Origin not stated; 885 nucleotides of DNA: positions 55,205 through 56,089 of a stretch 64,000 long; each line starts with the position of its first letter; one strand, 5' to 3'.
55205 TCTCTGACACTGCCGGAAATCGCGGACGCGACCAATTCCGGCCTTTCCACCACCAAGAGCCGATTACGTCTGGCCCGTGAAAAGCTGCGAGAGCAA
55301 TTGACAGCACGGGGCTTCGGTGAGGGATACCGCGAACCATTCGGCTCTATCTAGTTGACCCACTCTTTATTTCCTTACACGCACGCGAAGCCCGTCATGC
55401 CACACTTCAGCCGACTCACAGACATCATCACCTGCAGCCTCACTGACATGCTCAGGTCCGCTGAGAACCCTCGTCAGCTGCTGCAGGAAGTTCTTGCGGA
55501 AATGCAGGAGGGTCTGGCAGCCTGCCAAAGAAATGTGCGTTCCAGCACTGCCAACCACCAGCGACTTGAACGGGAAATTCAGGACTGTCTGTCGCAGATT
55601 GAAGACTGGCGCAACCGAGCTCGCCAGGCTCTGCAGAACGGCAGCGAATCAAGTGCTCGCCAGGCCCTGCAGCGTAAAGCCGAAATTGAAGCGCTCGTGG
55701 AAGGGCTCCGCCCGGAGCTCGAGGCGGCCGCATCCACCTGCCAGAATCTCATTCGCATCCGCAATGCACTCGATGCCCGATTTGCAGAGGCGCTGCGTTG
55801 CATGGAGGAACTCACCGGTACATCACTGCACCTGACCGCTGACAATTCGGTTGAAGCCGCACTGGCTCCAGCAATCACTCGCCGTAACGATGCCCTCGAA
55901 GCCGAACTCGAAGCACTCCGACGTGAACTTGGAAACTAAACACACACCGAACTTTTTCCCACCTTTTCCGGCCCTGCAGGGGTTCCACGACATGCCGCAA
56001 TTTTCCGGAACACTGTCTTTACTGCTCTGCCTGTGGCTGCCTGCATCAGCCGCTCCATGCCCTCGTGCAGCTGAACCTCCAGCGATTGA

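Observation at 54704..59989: ECF sigma factor followed directly by PspA/IM30 (no recognisable anti-sigma) and an envelope hydrolase trio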

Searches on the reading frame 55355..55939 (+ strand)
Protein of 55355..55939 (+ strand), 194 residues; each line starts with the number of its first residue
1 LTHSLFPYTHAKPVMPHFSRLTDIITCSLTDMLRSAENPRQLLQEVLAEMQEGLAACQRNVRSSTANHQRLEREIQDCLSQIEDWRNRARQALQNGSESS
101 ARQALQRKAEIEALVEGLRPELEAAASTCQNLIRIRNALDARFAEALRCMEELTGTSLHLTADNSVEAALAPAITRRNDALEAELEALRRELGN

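Call 3: search_protein_families(library=pfam, proteins=[window:55355-55939:+], max_evalue=0.1)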
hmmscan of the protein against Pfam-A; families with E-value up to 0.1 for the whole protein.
window:55355-55939:+ (194 aa): 9 families
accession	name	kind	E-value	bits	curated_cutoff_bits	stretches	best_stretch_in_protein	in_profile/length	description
PF04012.17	PspA_IM30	-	1e-20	74.7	33.9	1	18-171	3-156/220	PspA/IM30 family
PF13094.11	CENP-Q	-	0.0036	17.9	28.5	1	29-140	34-155/162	CENP-Q, a CENPA-CAD centromere complex subunit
PF03357.26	Snf7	-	0.0036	17.4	27.3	1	66-118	8-60/171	Snf7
PF00038.26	Filament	-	0.0057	16.8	40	1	43-141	201-298/313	Intermediate filament protein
PF05141.17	DIT1_PvcA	-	0.01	15.8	26.4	1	18-120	102-212/273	Pyoverdine/dityrosine biosynthesis protein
PF11932.13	DUF3450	-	0.021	14.5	32.6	1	36-133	15-113/241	Protein of unknown function (DUF3450)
PF22554.1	Chap-C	-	0.026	15.6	27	1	69-122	35-88/91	TY-Chap C-terminal domain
PF22016.2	DUF6933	-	0.034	14.4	27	1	14-80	58-123/157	Domain of unknown function (DUF6933)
PF13851.11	GAS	-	0.058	13.2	32.3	1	41-149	29-135/200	Growth-arrest specific micro-tubule binding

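Call 4: search_protein_families(library=ncbifam, proteins=[window:55355-55939:+], max_evalue=0.1)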
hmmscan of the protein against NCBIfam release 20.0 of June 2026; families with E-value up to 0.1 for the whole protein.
window:55355-55939:+ (194 aa): 9 families
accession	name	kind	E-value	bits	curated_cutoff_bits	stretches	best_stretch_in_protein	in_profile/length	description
TIGR02977.1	phageshock_pspA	equivalog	8.3e-21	74.7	242.95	1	15-149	1-135/219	phage shock protein PspA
NF007974.0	PRK10698.1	equivalog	5.7e-15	55.6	336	1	15-146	1-132/222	phage shock protein PspA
NF045984.1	StressProtLiaH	equivalog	1.3e-05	25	380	1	18-139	3-124/225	stress responsive protein LiaH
NF041035.1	Rad50_Halo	equivalog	2.7e-05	22.8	1000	1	36-192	171-330/883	DNA double-strand break repair ATPase Rad50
NF002572.0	PRK02224.1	equivalog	0.00036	18.9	1087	1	46-192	188-330/888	DNA double-strand break repair ATPase Rad50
TIGR02168.1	SMC_prok_B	equivalog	0.0021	15.9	567.35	1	36-158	328-445/1181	chromosome segregation protein SMC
TIGR02169.1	SMC_prok_A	equivalog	0.014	13.1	729.4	1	42-132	679-764/1165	chromosome segregation protein SMC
NF004887.0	PRK06249.1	equivalog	0.088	12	360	0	25-68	210-252/316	putative 2-dehydropantoate 2-reductase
TIGR04376.1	TIGR04376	hypoth_equivalog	0.093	12.7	125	0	29-111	14-94/189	TIGR04376 family protein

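Call 8: find_homologous_proteins(query=window:55397-55939:+, max_evalue=0.00001)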
Query window:55397-55939:+ (180 aa): 158 proteins with E <= 0.00001 among 1727 candidates; the best 120 are listed.
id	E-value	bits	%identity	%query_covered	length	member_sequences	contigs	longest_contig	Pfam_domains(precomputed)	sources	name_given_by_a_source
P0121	3.3e-98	344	93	100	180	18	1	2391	PF04012.18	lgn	-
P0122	1.4e-90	319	87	100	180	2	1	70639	PF04012.18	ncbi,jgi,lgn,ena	-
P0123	1.5e-90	319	87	100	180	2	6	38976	PF04012.18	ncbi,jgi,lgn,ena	ncbi:MAG: Phage shock protein [Planctomycetota bacterium]|jgi:phage shock protein A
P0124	7.2e-90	317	92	82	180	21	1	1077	PF04012.18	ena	-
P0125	6.7e-75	268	73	99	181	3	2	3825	PF04012.18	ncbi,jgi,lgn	ncbi:MAG: Phage shock protein [Planctomycetota bacterium]|jgi:phage shock protein A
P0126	9.4e-75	268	72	92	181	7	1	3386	PF04012.18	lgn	-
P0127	2.7e-55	205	59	100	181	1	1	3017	PF04012.18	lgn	-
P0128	8.8e-54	200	57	99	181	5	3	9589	PF04012.18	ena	-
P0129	4.2e-53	198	57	99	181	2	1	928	PF04012.18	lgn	-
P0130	5.0e-53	197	56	99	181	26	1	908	PF04012.18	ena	-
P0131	7.4e-53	197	57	99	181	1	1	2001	PF04012.18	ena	-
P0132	1.2e-52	196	55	99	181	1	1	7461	PF04012.18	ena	-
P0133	1.7e-52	196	57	100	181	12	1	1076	PF04012.18,PF03357.27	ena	-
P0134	2.0e-52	195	57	100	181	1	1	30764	PF04012.18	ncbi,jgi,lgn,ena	jgi:phage shock protein A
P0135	2.1e-52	195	57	100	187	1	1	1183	PF04012.18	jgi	jgi:phage shock protein A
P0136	2.2e-52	195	57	99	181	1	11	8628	PF04012.18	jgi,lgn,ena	jgi:phage shock protein A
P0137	1.0e-51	193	56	100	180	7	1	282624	PF04012.18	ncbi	ncbi:MAG: PspA/IM30 family protein [Planctomycetaceae bacterium]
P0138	1.2e-51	193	56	100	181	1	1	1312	PF04012.18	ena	-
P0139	1.3e-51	193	55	99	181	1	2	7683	PF04012.18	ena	-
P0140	1.3e-51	193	56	99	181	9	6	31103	PF04012.18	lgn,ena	-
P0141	1.9e-51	192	57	99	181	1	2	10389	PF04012.18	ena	-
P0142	2.4e-51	192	55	99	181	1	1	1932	PF04012.18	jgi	jgi:phage shock protein A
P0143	3.1e-51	191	57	100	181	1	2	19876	PF04012.18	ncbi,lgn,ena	-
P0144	5.8e-51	191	57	99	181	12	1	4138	PF04012.18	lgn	-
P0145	6.3e-51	190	55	100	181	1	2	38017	PF04012.18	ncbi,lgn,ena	-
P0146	1.0e-50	190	56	99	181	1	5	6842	PF04012.18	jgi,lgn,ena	-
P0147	1.4e-50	189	56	99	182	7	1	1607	PF04012.18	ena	-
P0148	1.6e-50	189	54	99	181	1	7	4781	PF04012.18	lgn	-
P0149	1.6e-50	189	57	99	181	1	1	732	PF04012.18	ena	-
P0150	1.7e-50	189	54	99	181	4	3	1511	PF04012.18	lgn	-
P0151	1.7e-50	189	54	100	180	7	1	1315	PF04012.18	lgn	-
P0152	2.0e-50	189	54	99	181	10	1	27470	PF04012.18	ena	-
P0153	2.1e-50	189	56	99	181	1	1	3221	PF04012.18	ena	-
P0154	2.1e-50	189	56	99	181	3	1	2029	PF04012.18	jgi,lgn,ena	jgi:phage shock protein A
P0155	2.4e-50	189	56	100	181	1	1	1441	PF04012.18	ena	-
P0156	3.0e-50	188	55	99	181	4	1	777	PF04012.18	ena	-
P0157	4.1e-50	188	54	99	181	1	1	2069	PF04012.18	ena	-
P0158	4.3e-50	188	56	99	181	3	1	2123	PF04012.18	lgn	-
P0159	5.2e-50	187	57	99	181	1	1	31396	PF04012.18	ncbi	ncbi:MAG: PspA/IM30 family protein [Planctomycetaceae bacterium]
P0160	7.8e-50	187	56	99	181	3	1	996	PF04012.18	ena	-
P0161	1.1e-49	186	56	99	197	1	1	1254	PF04012.18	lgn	-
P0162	1.1e-49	186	54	100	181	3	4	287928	PF04012.18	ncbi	-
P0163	1.3e-49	186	55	99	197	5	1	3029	PF04012.18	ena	-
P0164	1.4e-49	186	55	99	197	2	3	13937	PF04012.18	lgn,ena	-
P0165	1.4e-49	186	54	99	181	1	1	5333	PF04012.18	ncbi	-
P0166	1.4e-49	186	55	99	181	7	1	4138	PF04012.18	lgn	-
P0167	1.8e-49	186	54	99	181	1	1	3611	PF04012.18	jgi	jgi:phage shock protein A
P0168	2.5e-49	185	54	99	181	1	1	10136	PF04012.18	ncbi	-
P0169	3.9e-49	185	54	100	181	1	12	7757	PF04012.18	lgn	-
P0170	8.4e-49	184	54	100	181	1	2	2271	PF04012.18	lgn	-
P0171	9.4e-49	183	54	99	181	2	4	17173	PF04012.18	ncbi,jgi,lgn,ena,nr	ncbi:MAG TPA: PspA/IM30 family protein [Planctomycetaceae bacterium]|nr:PspA/IM30 family protein [Pl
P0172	1.1e-48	183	54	100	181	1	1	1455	PF04012.18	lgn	-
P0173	4.7e-48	181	54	100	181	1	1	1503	PF04012.18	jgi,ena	-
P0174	5.1e-48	181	55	99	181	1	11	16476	PF04012.18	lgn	-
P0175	5.5e-48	181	54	100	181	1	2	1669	PF04012.18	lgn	-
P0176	5.7e-48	181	54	99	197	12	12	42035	PF04012.18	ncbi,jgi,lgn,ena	jgi:phage shock protein A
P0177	5.9e-48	181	54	99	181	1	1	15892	PF04012.18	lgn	-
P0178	6.0e-48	181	54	99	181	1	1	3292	PF04012.18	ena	-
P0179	6.4e-48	181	51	99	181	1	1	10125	PF04012.18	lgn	-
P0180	7.8e-48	180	53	100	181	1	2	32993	PF04012.18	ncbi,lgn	ncbi:MAG: PspA/IM30 family protein [Planctomycetota bacterium]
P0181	7.9e-48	180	57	100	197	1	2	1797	PF04012.18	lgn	-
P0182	8.8e-48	180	53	99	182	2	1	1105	PF04012.18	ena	-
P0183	1.1e-47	180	54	99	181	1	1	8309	PF04012.18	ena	-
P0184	1.3e-47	180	56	99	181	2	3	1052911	PF04012.18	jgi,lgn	jgi:phage shock protein A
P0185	1.7e-47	179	54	99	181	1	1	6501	PF04012.18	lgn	-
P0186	2.0e-47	179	52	100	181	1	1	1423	PF04012.18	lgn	-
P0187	2.8e-47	179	53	99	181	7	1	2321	PF04012.18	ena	-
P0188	4.7e-47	178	52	99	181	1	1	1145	PF04012.18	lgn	-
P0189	7.8e-47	177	52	100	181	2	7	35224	PF04012.18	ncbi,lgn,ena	-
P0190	8.0e-47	177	53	100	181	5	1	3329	PF04012.18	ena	-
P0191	3.0e-46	175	51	100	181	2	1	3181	PF04012.18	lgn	-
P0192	3.0e-46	175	52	100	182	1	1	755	PF04012.18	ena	-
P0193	3.4e-46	175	53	99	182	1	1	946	PF04012.18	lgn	-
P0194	3.9e-46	175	55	99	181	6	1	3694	PF04012.18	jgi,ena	jgi:phage shock protein A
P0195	6.4e-46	174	52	100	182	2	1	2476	PF04012.18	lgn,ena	-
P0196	1.1e-45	173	54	99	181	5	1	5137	PF04012.18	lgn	-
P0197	1.4e-45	173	52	100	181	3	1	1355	PF04012.18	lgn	-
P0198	2.3e-45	172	51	100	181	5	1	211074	PF04012.18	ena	-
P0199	3.4e-45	172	53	86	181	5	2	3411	PF04012.18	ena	-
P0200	7.4e-45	171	51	99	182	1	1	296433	PF04012.18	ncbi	ncbi:MAG: PspA/IM30 family protein [Planctomycetaceae bacterium]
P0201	9.2e-45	170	51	100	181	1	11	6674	PF04012.18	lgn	-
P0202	1.1e-44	170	49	100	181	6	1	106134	PF04012.18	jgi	jgi:phage shock protein A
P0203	1.1e-44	170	52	100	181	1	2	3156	PF04012.18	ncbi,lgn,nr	ncbi:MAG: PspA/IM30 family protein [Planctomycetaceae bacterium]|nr:PspA/IM30 family protein [Planct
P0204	1.1e-44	170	49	99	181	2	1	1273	PF04012.18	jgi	-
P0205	1.3e-44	170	50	99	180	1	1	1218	PF04012.18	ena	-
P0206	2.0e-44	169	52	99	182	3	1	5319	PF04012.18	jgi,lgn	jgi:phage shock protein A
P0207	2.6e-44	169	49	100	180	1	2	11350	PF04012.18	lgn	-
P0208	3.3e-44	169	49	100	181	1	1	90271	PF04012.18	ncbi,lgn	ncbi:MAG: PspA/IM30 family protein [Fuerstiella sp.]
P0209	3.4e-44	169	49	99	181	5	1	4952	PF04012.18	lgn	-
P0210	4.1e-44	168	47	99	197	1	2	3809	PF04012.18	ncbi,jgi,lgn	jgi:phage shock protein A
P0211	4.2e-44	168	53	100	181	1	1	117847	PF04012.18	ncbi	ncbi:MAG: PspA/IM30 family protein [Planctomycetaceae bacterium]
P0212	5.6e-44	168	52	99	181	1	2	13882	PF04012.18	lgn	-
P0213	5.9e-44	168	47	100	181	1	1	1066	PF04012.18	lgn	-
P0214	8.6e-44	167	50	99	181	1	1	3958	PF04012.18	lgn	-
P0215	8.6e-44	167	49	100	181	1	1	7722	PF04012.18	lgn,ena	-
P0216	9.1e-44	167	49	100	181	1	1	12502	PF04012.18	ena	-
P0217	9.3e-44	167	49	100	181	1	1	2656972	PF04012.18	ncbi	ncbi:MAG: PspA/IM30 family protein [Planctomycetaceae bacterium]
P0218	1.4e-43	167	51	100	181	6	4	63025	PF04012.18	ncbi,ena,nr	ncbi:MAG: hypothetical protein GY903_32950 [Fuerstiella sp.]|nr:hypothetical protein [Fuerstiella sp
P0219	1.7e-43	166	51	100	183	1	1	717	PF04012.18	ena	-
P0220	1.8e-43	166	48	100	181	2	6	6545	PF04012.18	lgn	-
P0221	2.0e-43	166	49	100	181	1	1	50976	PF04012.18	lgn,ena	-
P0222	3.1e-43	165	49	100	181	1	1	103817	PF04012.18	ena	-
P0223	3.6e-43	165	52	99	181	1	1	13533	PF04012.18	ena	-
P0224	3.7e-43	165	48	100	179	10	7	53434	PF04012.18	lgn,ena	-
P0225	3.7e-43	165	49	100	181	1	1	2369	PF04012.18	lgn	-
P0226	4.3e-43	165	50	99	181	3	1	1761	PF04012.18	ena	-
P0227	5.3e-43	165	48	100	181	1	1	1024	PF04012.18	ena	-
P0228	7.2e-43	164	48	99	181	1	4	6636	PF04012.18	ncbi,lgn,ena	-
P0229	1.0e-42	164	49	100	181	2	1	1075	PF04012.18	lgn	-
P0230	2.9e-42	162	49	100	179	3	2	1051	PF04012.18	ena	-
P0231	3.1e-42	162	51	100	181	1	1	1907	PF04012.18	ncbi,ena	-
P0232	3.5e-42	162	49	100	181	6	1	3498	PF04012.18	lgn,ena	-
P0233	5.9e-42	161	52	100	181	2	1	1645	PF04012.18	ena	-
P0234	6.2e-42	161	50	99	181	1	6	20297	PF04012.18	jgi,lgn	-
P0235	7.9e-42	161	49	100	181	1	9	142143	PF04012.18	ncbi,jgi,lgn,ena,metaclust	metaclust:\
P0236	1.1e-41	160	48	99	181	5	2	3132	PF04012.18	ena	-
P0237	1.2e-41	160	47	100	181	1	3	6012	PF04012.18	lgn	-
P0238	1.4e-41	160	49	99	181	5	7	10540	PF04012.18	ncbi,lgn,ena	-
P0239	2.2e-41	159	47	100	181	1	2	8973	PF04012.18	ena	-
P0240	2.2e-41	159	47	100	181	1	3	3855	PF04012.18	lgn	-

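Call 11: find_related_loci(query=A1, collection=genome_contigs, flank=7000)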
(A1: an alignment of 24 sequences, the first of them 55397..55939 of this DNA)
Query A1 (180 aa) in genome_contigs; peptide patterns used: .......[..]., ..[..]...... (x = any residue, [..] = any of these).
281 stretches matched a pattern; 240 encode a relative of the query (tblastn E <= 1e-3); the best 80 are kept; 80 distinct loci.
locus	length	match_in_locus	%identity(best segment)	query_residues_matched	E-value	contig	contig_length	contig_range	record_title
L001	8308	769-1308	87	1-180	3e-100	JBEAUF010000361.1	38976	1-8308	MAG: Planctomycetota bacterium isolate NASQAN2011_177_B_bin.12 scaffold_569000, whole genome shotgun sequence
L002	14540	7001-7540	87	1-180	2e-99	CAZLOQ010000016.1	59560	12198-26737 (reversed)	MAG TPA_asm: uncultured Chitinophaga sp. isolate binchicken_co340_49 genome assembly, contig: NODE_252_length_59560_cov_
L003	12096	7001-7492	87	1-164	2e-93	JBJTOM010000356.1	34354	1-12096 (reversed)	MAG: Planctomycetota bacterium isolate samp_4449_VAMB_680 samp_4449_1356762, whole genome shotgun sequence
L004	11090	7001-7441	93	1-147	2e-88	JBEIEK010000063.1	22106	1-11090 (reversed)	MAG: Planctomycetaceae bacterium isolate Sample-101-S75-bin-75 Sample_101_S75-bin_75-k141_242001, whole genome shotgun s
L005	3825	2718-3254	73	1-178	2e-83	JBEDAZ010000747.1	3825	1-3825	MAG: Planctomycetota bacterium isolate NASQAN2014_035_B_bin.50 scaffold_524750, whole genome shotgun sequence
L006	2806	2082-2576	74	1-165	5e-78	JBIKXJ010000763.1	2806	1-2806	MAG: Planctomycetaceae bacterium isolate ME2015-09-22_3300037508_group6_bin91 Rohwer_bin1756_scaffold_74558_c1, whole ge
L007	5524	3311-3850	57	1-180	1e-61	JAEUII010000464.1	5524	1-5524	MAG: Planctomycetaceae bacterium isolate new MAG-39 k141_3046112, whole genome shotgun sequence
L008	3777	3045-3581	56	1-178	7e-61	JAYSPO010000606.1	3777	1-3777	MAG: Candidatus Kuenenia sp. isolate GFS_11547 GFS_11547_605, whole genome shotgun sequence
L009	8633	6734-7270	57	1-178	3e-60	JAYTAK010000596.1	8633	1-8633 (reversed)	MAG: Candidatus Kuenenia sp. isolate GFS_13877 GFS_13877_595, whole genome shotgun sequence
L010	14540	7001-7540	56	1-180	4e-60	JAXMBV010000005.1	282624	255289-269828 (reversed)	MAG: Planctomycetaceae bacterium isolate STL-PLA45 C4.2.fa-5, whole genome shotgun sequence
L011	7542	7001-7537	56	1-178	5e-60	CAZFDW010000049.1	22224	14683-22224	MAG TPA_asm: uncultured Chitinophaga sp. isolate binchicken_co205_138 genome assembly, contig: NODE_1803_length_22224_co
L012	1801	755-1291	57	1-178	8e-62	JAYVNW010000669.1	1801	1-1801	MAG: Candidatus Kuenenia sp. isolate GL65_UP_concoct_192_sub GL65_UP_concoct_192_sub_668, whole genome shotgun sequence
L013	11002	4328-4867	54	1-180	8e-60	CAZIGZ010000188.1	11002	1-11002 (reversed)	MAG TPA_asm: uncultured Chitinophaga sp. isolate SRP193358_co1_757 genome assembly, contig: NODE_17338_length_11002_cov_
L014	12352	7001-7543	55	1-180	4e-59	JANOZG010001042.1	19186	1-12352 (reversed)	MAG: Planctomycetota bacterium isolate VAR_79_metabat_506 VAR_79_k141_3677397, whole genome shotgun sequence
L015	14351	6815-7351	56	1-178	2e-59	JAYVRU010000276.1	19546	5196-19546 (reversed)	MAG: Candidatus Kuenenia sp. isolate GL73_DN_metabat_110_sub GL73_DN_metabat_110_sub_275, whole genome shotgun sequence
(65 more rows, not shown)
